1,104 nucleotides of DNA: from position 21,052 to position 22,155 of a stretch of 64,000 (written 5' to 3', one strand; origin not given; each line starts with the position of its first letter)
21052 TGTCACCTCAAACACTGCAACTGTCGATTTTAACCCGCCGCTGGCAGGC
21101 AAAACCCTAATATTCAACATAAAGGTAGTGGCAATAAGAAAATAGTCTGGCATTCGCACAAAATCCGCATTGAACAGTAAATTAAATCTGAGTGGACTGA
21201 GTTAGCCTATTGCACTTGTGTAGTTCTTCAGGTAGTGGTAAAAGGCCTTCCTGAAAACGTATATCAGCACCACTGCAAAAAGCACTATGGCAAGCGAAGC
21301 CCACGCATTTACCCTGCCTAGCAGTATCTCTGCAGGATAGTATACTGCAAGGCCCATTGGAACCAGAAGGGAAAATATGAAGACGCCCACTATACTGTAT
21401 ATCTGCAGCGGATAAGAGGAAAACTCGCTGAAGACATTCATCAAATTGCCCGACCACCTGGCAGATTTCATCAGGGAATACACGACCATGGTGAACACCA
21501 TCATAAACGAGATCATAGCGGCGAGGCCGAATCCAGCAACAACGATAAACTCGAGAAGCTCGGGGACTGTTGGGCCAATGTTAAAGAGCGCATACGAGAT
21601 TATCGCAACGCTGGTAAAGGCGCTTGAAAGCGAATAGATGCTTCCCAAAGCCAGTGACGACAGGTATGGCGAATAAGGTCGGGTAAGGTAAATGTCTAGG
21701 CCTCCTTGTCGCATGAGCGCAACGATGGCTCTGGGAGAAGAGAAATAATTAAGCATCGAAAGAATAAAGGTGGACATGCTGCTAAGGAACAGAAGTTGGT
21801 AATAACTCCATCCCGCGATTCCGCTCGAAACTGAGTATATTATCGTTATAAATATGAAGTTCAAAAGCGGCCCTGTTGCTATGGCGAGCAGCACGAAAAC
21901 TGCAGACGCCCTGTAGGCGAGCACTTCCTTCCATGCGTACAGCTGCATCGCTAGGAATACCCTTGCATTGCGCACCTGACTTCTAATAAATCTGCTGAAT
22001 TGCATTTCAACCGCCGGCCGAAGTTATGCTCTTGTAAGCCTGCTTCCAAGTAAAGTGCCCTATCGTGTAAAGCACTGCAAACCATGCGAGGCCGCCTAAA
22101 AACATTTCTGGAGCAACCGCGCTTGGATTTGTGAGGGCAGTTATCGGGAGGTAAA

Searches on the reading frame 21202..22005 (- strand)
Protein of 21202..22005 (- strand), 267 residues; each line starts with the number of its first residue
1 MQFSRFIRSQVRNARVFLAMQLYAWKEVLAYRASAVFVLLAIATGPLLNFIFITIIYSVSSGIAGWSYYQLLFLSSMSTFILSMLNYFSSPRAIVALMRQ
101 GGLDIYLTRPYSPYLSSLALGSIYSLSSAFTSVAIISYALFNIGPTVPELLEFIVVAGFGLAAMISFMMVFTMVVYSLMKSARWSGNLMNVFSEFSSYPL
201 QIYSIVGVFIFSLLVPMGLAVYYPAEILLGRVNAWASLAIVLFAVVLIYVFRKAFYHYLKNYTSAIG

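Call 27: find_encoding_contigs(protein=window:21202-22005:-, flank=10000, max_places=4)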
Protein window:21202-22005:- (267 aa): 23 contigs read that carry it; 4 places shown.
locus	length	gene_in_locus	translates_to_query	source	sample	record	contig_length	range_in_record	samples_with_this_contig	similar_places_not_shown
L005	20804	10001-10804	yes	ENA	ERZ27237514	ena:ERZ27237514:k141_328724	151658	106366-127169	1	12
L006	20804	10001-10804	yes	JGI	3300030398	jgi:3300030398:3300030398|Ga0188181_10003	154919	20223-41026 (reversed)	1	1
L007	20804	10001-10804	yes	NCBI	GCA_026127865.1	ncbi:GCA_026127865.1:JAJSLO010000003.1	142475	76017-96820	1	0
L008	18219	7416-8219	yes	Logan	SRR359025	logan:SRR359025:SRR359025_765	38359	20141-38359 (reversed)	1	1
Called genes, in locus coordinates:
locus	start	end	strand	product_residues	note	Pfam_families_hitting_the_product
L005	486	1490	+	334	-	PF00793:DAHP_synth_1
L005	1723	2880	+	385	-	PF01145:Band_7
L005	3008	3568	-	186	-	PF04229:GrpB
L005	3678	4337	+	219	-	PF06778:Chlor_dismutase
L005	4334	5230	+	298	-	PF00762:Ferrochelatase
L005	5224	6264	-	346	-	PF01208:URO-D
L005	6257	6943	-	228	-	PF02602:HEM4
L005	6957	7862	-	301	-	PF01379:Porphobil_deam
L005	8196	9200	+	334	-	PF00005:ABC_tran, PF13304:AAA_21 (weak)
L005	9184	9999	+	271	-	PF06182:ABC2_membrane_6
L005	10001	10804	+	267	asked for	PF06182:ABC2_membrane_6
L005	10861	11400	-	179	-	PF00254:FKBP_C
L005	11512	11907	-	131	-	PF00856:SET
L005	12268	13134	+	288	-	PF08282:Hydrolase_3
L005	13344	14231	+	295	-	-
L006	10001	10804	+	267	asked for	PF06182:ABC2_membrane_6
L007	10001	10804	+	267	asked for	PF06182:ABC2_membrane_6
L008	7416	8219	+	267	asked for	PF06182:ABC2_membrane_6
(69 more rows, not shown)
